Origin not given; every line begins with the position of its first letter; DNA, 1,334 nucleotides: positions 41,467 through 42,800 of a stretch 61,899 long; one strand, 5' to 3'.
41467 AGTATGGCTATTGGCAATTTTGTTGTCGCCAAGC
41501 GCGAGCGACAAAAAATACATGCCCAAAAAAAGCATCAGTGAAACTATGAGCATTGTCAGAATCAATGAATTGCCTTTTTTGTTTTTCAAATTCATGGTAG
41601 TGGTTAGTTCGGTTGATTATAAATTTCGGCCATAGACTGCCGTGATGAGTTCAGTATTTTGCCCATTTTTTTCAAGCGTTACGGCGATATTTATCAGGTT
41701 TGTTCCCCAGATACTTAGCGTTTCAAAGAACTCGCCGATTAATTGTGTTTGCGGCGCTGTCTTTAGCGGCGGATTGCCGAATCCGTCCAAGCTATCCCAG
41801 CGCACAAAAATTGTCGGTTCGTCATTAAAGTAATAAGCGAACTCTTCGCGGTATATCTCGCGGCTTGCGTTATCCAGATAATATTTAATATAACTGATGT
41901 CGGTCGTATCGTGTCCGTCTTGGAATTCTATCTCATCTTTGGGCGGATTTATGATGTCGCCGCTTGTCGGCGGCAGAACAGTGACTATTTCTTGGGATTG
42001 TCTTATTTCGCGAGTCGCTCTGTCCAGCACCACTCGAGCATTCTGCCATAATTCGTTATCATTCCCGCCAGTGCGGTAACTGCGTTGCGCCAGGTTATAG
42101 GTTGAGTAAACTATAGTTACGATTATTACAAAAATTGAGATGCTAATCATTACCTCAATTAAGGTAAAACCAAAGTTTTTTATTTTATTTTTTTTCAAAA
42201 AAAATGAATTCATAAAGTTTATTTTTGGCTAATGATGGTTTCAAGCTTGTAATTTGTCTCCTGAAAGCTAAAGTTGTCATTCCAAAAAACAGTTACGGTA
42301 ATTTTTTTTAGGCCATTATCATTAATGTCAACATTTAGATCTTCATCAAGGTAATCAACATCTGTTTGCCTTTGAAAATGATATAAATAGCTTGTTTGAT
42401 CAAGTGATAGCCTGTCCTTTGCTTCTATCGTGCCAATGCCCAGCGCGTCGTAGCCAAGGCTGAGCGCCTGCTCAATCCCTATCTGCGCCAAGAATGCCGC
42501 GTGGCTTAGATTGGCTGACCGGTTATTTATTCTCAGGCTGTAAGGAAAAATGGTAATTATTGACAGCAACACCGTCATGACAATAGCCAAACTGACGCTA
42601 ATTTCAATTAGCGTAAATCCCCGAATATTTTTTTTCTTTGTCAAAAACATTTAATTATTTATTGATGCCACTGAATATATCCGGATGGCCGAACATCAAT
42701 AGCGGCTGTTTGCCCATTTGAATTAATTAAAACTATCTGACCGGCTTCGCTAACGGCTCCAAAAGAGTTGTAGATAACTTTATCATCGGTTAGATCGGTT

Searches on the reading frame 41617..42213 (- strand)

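Call 44: search_protein_families(library=pfam, proteins=[window:41617-42213:-], max_evalue=0.001)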
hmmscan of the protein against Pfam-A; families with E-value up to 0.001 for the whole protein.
window:41617-42213:- (198 aa): 1 family
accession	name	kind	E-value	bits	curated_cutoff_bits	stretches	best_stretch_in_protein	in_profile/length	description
PF07963.17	N_methyl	-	1.6e-07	31.1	21.2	1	12-36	3-27/27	Prokaryotic N-terminal methylation motif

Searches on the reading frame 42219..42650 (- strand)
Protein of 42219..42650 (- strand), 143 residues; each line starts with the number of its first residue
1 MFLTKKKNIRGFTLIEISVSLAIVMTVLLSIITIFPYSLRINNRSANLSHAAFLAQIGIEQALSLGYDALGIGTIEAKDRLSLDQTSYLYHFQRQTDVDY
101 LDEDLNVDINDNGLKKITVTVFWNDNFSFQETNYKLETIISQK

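Call 44: search_protein_families(library=pfam, proteins=[window:42219-42650:-], max_evalue=0.001)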
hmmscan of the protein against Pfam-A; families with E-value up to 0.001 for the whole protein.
window:42219-42650:- (143 aa): 1 family
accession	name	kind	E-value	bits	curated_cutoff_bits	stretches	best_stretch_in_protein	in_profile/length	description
PF07963.17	N_methyl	-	6.9e-06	25.9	21.2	1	7-31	2-26/27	Prokaryotic N-terminal methylation motif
